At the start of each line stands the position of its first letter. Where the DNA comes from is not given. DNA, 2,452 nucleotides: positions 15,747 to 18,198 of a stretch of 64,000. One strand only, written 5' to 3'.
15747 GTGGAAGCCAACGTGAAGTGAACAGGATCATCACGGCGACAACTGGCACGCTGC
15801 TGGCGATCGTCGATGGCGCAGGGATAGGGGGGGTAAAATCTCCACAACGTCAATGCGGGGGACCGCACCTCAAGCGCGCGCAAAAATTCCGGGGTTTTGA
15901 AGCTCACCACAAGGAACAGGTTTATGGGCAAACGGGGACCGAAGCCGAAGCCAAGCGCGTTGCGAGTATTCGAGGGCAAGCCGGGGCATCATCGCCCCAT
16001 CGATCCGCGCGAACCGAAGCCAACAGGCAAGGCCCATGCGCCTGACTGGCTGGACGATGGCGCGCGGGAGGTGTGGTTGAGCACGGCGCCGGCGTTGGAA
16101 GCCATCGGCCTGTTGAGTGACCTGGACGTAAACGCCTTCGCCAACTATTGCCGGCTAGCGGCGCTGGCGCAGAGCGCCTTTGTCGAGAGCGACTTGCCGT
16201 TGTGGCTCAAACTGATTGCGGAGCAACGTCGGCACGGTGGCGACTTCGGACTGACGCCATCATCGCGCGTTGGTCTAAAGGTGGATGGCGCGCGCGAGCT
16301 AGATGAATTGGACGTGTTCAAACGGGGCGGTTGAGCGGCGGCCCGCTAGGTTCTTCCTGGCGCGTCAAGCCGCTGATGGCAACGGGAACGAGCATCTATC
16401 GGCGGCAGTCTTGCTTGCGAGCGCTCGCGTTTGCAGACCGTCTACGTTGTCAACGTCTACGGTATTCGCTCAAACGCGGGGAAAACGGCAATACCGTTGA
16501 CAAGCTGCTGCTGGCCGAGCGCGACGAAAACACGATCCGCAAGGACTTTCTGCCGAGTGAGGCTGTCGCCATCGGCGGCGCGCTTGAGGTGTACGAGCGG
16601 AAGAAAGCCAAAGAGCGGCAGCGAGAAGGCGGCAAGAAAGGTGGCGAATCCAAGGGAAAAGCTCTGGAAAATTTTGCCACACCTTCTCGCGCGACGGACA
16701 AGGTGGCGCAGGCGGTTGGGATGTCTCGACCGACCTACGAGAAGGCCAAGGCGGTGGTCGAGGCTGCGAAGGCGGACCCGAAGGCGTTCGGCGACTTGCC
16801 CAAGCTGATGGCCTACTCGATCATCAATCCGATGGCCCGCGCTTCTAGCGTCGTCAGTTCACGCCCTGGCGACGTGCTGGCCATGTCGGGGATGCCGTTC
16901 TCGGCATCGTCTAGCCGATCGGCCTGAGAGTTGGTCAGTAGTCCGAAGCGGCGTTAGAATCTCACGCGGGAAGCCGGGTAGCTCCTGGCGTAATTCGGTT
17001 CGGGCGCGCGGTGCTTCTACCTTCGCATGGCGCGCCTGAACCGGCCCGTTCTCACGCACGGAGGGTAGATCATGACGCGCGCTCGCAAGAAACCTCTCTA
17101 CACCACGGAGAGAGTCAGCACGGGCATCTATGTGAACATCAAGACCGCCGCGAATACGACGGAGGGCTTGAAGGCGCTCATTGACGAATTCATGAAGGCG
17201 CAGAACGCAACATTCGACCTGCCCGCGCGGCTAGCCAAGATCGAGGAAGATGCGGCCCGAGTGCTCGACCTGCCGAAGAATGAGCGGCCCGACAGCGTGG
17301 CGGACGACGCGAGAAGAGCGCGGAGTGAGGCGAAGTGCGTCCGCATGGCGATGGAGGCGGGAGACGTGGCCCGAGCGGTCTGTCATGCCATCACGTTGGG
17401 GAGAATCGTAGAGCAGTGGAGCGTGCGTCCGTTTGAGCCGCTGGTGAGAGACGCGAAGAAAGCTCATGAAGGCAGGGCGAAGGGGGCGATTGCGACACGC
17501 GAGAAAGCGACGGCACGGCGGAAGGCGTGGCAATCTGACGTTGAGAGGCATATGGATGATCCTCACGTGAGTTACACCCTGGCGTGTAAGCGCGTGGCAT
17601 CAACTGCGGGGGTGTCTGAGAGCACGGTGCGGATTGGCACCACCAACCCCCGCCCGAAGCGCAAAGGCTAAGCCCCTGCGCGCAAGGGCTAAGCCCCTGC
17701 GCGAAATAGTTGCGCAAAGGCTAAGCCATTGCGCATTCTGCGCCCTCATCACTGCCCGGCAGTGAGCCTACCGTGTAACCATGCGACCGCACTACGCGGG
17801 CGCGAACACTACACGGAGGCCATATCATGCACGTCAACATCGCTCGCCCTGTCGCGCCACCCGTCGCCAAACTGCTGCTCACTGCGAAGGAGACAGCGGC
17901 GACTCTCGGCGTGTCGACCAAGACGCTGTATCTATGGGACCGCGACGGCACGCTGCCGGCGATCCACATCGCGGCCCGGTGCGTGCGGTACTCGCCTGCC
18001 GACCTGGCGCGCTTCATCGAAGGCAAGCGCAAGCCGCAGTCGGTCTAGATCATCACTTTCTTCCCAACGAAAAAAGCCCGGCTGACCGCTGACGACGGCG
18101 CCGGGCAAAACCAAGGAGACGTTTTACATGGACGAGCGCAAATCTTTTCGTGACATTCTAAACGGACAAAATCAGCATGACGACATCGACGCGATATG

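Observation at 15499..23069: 7.5-kb integrase / primase-helicase / small-terminase island in tRNA-Ser(UGA): phage-satellite (PICI-like) architecture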

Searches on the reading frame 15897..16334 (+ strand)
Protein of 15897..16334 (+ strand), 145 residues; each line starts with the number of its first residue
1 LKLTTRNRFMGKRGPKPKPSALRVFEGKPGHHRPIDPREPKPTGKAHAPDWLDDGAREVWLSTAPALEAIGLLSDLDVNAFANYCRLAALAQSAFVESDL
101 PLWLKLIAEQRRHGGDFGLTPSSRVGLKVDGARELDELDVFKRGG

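Call 9: search_protein_families(library=pfam, proteins=[window:15897-16334:+], max_evalue=0.01)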
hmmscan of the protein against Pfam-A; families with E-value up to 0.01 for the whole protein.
window:15897-16334:+ (145 aa): 1 family
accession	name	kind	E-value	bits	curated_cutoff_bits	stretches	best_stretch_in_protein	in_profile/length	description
PF05119.17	Terminase_4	-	1.7e-09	38.4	24.7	1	56-93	1-38/98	Phage terminase, small subunit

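Call 10: search_protein_families(library=phrogs, proteins=[window:15897-16334:+], max_evalue=0.01)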
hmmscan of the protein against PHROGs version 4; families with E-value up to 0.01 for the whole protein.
window:15897-16334:+ (145 aa): 1 family
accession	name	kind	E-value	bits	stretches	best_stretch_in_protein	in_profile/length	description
phrog_83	-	head and packaging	2.2e-25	90.6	1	5-87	34-123/246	terminase small subunit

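Call 29: find_homologous_proteins(query=window:15924-16334:+)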
Query window:15924-16334:+ (136 aa): 56 proteins with E <= 0.001 among 442 candidates.
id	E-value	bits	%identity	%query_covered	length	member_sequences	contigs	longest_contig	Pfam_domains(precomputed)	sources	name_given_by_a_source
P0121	2.4e-85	302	99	100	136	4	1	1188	PF05119.18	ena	-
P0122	3.8e-67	243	81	100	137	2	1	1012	PF05119.18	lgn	-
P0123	5.9e-58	213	72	100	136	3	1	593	PF05119.18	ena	-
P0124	3.5e-39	152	57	100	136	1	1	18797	PF05119.18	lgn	-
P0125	1.5e-25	108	42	100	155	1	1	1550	PF05119.18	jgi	jgi:P27 family predicted phage terminase small subunit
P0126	8.3e-22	96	44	100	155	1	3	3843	PF05119.18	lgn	-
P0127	6.5e-21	93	42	100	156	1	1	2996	PF05119.18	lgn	-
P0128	5.6e-19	87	36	97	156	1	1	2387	PF05119.18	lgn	-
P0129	1.6e-18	85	39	99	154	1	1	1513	PF05119.18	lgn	-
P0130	2.7e-18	84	40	98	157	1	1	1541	PF05119.18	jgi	jgi:P27 family predicted phage terminase small subunit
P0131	6.3e-18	83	38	96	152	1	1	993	PF05119.18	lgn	-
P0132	7.5e-18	83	41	98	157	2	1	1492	PF05119.18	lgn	-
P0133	8.9e-18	83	41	99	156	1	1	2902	PF05119.18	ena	-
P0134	9.0e-18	83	39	100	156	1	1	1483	PF05119.18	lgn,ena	-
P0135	1.9e-16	78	33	99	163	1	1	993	PF05119.18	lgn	-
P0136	4.9e-16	77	39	100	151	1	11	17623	PF05119.18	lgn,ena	-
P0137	1.2e-15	76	34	100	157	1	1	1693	PF05119.18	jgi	jgi:P27 family predicted phage terminase small subunit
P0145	3.1e-13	68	35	98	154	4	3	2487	PF05119.18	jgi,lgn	jgi:P27 family predicted phage terminase small subunit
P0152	1.7e-12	65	35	87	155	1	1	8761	PF05119.18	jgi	jgi:P27 family predicted phage terminase small subunit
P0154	5.0e-12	64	31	88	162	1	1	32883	PF05119.18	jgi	jgi:P27 family predicted phage terminase small subunit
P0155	3.8e-11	61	33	96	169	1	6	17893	PF05119.18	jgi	jgi:P27 family predicted phage terminase small subunit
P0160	5.3e-10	57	33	88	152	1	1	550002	PF05119.18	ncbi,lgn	ncbi:MAG: phage terminase small subunit P27 family [Alphaproteobacteria bacterium]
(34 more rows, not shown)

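Call 30: find_encoding_contigs(protein=P0124, flank=10000, max_places=3)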
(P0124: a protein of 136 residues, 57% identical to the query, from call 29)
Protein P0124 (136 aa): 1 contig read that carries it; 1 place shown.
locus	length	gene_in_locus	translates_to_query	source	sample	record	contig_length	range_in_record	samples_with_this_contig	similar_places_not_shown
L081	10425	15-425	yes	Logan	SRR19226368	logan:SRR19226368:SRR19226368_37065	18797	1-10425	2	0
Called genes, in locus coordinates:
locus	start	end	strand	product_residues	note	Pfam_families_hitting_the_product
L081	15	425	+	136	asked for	PF05119:Terminase_4 (faint)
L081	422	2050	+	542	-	PF03354:TerL_ATPase, PF20441:TerL_nuclease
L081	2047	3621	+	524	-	PF04860:Phage_portal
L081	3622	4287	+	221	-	PF04586:Peptidase_S78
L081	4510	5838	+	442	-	PF05065:Phage_capsid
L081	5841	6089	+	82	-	PF23843:DUF7210 (weak)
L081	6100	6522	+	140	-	-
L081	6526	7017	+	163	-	-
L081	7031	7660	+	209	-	-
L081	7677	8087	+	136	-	-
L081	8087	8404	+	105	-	PF05521:Phage_HCP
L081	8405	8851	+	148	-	PF04883:HK97-gp10_like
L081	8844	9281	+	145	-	PF11367:Tail_completion_gp17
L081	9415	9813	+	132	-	-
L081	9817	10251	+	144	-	PF06222:Phage_TAC_1 (weak)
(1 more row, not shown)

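Call 31: find_encoding_contigs(protein=P0136, flank=10000, max_places=3)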
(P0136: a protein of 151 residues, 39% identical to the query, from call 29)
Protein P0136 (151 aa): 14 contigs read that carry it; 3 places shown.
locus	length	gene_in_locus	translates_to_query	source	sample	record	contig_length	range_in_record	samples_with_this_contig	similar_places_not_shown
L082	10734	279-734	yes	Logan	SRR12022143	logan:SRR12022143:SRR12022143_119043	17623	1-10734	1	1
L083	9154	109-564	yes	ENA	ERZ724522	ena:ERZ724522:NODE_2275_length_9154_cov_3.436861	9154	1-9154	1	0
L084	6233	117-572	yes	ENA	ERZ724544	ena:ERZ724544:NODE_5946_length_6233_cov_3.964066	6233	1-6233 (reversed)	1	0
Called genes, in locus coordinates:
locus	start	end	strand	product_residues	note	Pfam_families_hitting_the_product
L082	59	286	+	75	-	-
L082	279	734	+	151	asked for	PF05119:Terminase_4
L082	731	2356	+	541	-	PF03354:TerL_ATPase, PF20441:TerL_nuclease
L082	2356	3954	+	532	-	PF04860:Phage_portal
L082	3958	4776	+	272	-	-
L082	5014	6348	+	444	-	PF05065:Phage_capsid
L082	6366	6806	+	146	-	-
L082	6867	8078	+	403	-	PF13489:Methyltransf_23 (weak)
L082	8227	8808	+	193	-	PF05135:Phage_connect_1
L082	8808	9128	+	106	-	PF05521:Phage_HCP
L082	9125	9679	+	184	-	PF04883:HK97-gp10_like (weak)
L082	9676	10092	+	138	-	PF11367:Tail_completion_gp17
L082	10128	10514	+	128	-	PF16460:Phage_TTP_11 (faint)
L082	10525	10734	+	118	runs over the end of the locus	-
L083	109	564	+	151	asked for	PF05119:Terminase_4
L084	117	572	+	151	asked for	PF05119:Terminase_4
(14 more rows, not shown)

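Call 63: search_solved_structures(query=window:15924-16334:+, max_evalue=1)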
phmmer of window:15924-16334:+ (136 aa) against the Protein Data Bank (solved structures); distinct sequences matched with E-value up to 1: 1.
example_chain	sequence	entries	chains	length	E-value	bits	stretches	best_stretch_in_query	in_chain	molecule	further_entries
8b6o_A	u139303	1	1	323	0.56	13.5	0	45-95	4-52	Haloalkane dehalogenase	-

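Call 64: find_encoding_contigs(protein=P0122, flank=3000, max_places=3)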
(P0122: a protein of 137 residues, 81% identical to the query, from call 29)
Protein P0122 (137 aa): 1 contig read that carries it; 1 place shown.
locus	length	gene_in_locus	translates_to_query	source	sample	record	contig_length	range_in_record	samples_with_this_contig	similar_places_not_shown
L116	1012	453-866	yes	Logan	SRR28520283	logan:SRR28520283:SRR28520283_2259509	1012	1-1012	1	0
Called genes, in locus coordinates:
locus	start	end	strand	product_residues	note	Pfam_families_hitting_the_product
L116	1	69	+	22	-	?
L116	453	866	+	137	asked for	PF05119:Terminase_4 (weak)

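Call 65: find_encoding_contigs(protein=P0125, flank=3000, max_places=3)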
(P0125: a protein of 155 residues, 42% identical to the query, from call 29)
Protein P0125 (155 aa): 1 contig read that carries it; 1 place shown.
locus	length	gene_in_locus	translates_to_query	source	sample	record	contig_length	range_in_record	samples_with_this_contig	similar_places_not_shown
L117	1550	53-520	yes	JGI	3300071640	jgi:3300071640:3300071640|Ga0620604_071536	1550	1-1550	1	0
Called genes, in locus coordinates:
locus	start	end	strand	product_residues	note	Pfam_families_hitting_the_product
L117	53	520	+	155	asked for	PF05119:Terminase_4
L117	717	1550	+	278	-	?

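Call 72: search_protein_families(library=padloc, proteins=[window:15897-16334:+], max_evalue=0.01)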
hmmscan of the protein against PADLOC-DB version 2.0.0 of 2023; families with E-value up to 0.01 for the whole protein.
window:15897-16334:+ (145 aa): 0 families

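Call 73: search_protein_families(library=ncbifam, proteins=[window:15897-16334:+], max_evalue=0.01)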
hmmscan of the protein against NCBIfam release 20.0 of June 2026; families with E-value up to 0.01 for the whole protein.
window:15897-16334:+ (145 aa): 1 family
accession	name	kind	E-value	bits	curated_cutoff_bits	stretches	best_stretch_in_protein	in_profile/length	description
TIGR01558.1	sm_term_P27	equivalog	2.9e-09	36.9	45.6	1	48-88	2-42/116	phage terminase small subunit P27 family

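Call 74: search_dna_similar(query=window:15924-16334:+, collection=phages, mode=protein, max_evalue=0.001, max_rows=15)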
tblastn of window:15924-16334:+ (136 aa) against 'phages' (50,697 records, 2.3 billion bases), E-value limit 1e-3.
Records with a match: 346; places in all: 346; records where one place covers at least 80% of the query: 289.
Best place of each record, by identity: <60% 346.
By first word of the organism name: Mycobacterium 152; Streptococcus 91; Vibrio 26; Moraxella 23; Klebsiella 11; phage 5; Coprococcus 4; Enterobacteria 4; Blautia 3; Lachnospiraceae 3; and 18 more.
By host as written in the record: Mycobacterium smegmatis mc2 155 108; Moraxella catarrhalis 23; Mycobacterium smegmatis mc#155 17; Mycobacterium smegmatis mc2155 17; Streptococcus suis 11; Vibrio anguillarum strain BA35 10; Klebsiella pneumoniae 7; - 6; and 116 more.
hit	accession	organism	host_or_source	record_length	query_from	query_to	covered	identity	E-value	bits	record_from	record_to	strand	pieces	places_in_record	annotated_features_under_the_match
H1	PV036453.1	Syntrophomonadaceae phage IMGVR 15540650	Syntrophomonadaceae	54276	1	136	100%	34.2%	2e-14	74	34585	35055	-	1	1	terminase small subunit | terminase large subunit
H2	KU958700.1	Streptomyces phage Chymera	Streptomyces venezuelae ATCC 10712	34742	1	122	90%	38.0%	4e-15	76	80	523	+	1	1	terminase small subunit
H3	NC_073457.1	Streptomyces phage Chymera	Streptomyces venezuelae ATCC 10712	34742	1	122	90%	38.0%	4e-15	76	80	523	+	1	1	terminase small subunit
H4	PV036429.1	phage NatCom_19828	human feces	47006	1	136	100%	33.7%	1e-17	83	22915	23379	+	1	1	terminase small subunit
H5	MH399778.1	Mycobacterium phage Icee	Mycobacterium smegmatis mc2 155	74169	1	127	93%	36.1%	2e-12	68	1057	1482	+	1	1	6: terminase small subunit | 5: hypothetical protein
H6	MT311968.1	Streptococcus phage phi29961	Streptococcus pyogenes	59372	1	134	99%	34.2%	6e-20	90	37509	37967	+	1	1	composite mobile genetic element phi29661 encoding mef(A) and msr(D) ... | terminase small subunit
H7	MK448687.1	Streptococcus phage Javan159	Streptococcus dysgalactiae ERR111982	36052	1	134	99%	34.2%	8e-20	89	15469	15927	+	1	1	terminase small subunit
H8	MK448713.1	Streptococcus phage Javan239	Streptococcus gordonii 1116_SGOR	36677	1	134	99%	34.2%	8e-20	89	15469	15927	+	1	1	terminase small subunit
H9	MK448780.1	Streptococcus phage Javan499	Streptococcus pyogenes MGAS10394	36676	1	134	99%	34.2%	8e-20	89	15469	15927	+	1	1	terminase small subunit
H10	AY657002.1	Streptococcus phage phi1207.3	Streptococcus pyogenes 2812A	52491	1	134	99%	34.2%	8e-20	89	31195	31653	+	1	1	putative terminase small subunit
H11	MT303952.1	Streptococcus phage phi29862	Streptococcus pyogenes MGAS29862 ...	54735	1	134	99%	34.2%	8e-20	89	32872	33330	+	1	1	composite element phi29862 encoding mefA and msrD providing M ... | terminase small subunit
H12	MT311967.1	Streptococcus phage phi29854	Streptococcus pyogenes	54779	1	134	99%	34.2%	8e-20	89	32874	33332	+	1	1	composite element phi29854 encoding mef(A) and msr(D) providing M ... | terminase small subunit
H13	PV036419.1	Christensenellales phage NatCom_6392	Christensenellales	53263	1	136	100%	33.5%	3e-16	79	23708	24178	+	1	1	terminase small subunit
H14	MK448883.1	Streptococcus phage Javan244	Streptococcus gordonii MB666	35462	1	130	96%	35.0%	8e-21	92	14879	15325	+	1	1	terminase small subunit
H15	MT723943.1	Mycobacterium phage Cactus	Mycobacterium smegmatis mc2 155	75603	1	127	93%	35.4%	2e-11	66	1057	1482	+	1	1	6: terminase small subunit | 5: hypothetical protein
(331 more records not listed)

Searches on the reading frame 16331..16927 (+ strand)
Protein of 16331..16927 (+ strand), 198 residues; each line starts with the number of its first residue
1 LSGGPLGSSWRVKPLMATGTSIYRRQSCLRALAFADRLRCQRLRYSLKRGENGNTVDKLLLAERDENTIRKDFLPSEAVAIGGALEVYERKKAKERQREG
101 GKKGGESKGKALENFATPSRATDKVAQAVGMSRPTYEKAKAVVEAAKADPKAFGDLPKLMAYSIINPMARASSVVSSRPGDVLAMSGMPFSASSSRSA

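Call 9: search_protein_families(library=pfam, proteins=[window:16331-16927:+], max_evalue=0.01)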
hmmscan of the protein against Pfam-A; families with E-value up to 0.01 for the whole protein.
window:16331-16927:+ (198 aa): 0 families

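Call 10: search_protein_families(library=phrogs, proteins=[window:16331-16927:+], max_evalue=0.01)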
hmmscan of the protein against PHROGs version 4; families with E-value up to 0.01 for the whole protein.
window:16331-16927:+ (198 aa): 1 family
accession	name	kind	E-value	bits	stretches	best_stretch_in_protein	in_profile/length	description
phrog_12047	-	DNA, RNA and nucleotide metabolism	4.4e-06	27.4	1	59-148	76-164/301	ParB-like partition nuclease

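Call 72: search_protein_families(library=padloc, proteins=[window:16331-16927:+], max_evalue=0.01)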
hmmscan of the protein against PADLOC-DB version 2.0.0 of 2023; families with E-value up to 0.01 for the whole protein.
window:16331-16927:+ (198 aa): 0 families

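Call 73: search_protein_families(library=ncbifam, proteins=[window:16331-16927:+], max_evalue=0.01)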
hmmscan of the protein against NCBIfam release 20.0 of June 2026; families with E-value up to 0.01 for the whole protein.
window:16331-16927:+ (198 aa): 0 families

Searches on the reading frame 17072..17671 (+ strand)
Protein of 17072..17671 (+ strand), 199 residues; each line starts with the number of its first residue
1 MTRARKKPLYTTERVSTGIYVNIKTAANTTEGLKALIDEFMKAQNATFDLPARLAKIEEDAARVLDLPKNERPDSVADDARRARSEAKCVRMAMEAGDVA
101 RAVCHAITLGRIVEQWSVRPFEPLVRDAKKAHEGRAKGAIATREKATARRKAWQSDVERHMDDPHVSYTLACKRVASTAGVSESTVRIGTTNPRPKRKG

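Call 9: search_protein_families(library=pfam, proteins=[window:17072-17671:+], max_evalue=0.01)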
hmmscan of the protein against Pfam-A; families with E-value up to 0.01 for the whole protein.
window:17072-17671:+ (199 aa): 0 families

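Call 10: search_protein_families(library=phrogs, proteins=[window:17072-17671:+], max_evalue=0.01)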
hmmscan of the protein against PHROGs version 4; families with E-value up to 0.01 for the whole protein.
window:17072-17671:+ (199 aa): 0 families

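Call 72: search_protein_families(library=padloc, proteins=[window:17072-17671:+], max_evalue=0.01)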
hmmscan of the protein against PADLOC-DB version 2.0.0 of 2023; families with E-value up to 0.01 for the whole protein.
window:17072-17671:+ (199 aa): 0 families

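Call 73: search_protein_families(library=ncbifam, proteins=[window:17072-17671:+], max_evalue=0.01)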
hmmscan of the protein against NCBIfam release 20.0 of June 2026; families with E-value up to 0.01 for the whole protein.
window:17072-17671:+ (199 aa): 0 families

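Call 82: find_homologous_proteins(query=window:17072-17671:+)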
Query window:17072-17671:+ (199 aa): 2 proteins with E <= 0.001 among 1016 candidates.
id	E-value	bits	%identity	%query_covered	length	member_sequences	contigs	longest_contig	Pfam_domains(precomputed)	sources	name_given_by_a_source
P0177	1.4e-123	428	100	100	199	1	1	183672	-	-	-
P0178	4.7e-9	54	37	62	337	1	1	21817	-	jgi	jgi:hypothetical protein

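Call 83: find_encoding_contigs(protein=P0178, flank=10000, max_places=2)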
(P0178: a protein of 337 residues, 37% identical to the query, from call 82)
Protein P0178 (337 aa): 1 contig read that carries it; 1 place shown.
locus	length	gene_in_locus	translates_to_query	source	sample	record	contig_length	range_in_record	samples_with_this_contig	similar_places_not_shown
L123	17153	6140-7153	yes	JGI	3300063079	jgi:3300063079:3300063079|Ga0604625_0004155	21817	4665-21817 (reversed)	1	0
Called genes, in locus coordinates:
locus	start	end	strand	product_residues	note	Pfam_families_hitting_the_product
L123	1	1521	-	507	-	?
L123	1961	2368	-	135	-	PF00903:Glyoxalase (faint), PF06983:3-dmu-9_3-mt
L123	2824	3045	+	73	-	-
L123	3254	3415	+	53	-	-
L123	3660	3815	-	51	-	-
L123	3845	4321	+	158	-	-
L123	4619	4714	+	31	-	-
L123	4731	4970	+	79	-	-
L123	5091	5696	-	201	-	PF13532:2OG-FeII_Oxy_2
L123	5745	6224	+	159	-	PF02265:S1-P1_nuclease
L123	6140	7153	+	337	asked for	-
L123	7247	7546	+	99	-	PF07618:DUF1580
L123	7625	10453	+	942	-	-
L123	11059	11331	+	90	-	-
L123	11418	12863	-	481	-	PF13481:AAA_25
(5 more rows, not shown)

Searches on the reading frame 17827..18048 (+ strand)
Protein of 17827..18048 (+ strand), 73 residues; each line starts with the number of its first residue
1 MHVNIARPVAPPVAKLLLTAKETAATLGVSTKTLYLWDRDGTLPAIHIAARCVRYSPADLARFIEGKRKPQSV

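Call 9: search_protein_families(library=pfam, proteins=[window:17827-18048:+], max_evalue=0.01)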
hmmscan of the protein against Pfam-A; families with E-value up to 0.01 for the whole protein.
window:17827-18048:+ (73 aa): 3 families
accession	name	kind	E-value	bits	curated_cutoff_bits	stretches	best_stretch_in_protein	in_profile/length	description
PF12728.13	HTH_17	-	2.4e-10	41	27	1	17-67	1-50/51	Helix-turn-helix domain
PF13411.12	MerR_1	-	0.00012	22.5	21.6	1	19-63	2-46/69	MerR HTH family regulatory protein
PF00376.29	MerR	-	0.00026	21.2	28.2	1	20-47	2-29/38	MerR family regulatory protein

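Call 10: search_protein_families(library=phrogs, proteins=[window:17827-18048:+], max_evalue=0.01)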
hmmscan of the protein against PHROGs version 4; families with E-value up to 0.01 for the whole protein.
window:17827-18048:+ (73 aa): 11 families
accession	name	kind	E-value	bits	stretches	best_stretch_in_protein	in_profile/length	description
phrog_66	-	integration and excision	4e-11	44.2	1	12-71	88-147/412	excisionase and transcriptional regulator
phrog_2474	-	transcription regulation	5e-05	24.2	1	13-62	44-94/118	MerR-like transcriptional regulator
phrog_6620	-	integration and excision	7.7e-05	23.3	1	18-66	2-51/201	transposase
phrog_4745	-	DNA, RNA and nucleotide metabolism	0.00026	21.7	1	16-71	30-91/107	DNA binding protein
phrog_2907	-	integration and excision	0.0016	19.9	1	15-47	4-36/117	excisionase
phrog_668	-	DNA, RNA and nucleotide metabolism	0.0017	19.1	1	15-68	61-114/181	HTH DNA binding protein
phrog_35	-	transcription regulation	0.0025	18.9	1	19-71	88-144/181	transcriptional repressor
phrog_6401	-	DNA, RNA and nucleotide metabolism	0.0033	18.3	1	17-69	9-61/64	DNA binding protein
phrog_1729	-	unknown function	0.004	18.2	1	18-62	93-136/142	-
phrog_597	-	DNA, RNA and nucleotide metabolism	0.0042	18.1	1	17-65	112-162/200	DNA binding protein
phrog_19880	-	transcription regulation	0.0096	17.1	1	12-56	67-111/136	transcriptional regulator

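Call 72: search_protein_families(library=padloc, proteins=[window:17827-18048:+], max_evalue=0.01)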
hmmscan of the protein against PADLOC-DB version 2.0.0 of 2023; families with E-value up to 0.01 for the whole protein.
window:17827-18048:+ (73 aa): 1 family
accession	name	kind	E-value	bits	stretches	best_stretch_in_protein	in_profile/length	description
PDLC04133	mad1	-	5.2e-10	37.5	1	17-65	5-52/60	mads_1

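Call 73: search_protein_families(library=ncbifam, proteins=[window:17827-18048:+], max_evalue=0.01)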
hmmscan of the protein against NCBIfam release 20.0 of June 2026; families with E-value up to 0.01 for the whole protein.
window:17827-18048:+ (73 aa): 5 families
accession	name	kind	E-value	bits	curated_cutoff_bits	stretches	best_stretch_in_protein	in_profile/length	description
NF033518.0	transpos_IS607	equivalog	0.00023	20.7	110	1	21-70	1-50/187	IS607 family transposase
TIGR01764.1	excise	domain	0.00026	21.3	28.8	1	17-65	1-48/49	excisionase family DNA-binding protein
NF047737.1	antiphage_MADS1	equivalog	0.00077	19.7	80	1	17-48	3-34/49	methylation-associated defense system helix-turn-helix domain-containing protein MAD1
NF033787.1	HTH_BldC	subfamily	0.0011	18.7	77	1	17-60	2-45/49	BldC family transcriptional regulator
NF046037.1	carphisopro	domain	0.0092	16.2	38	0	21-49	12-40/54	carph-isopro domain-containing protein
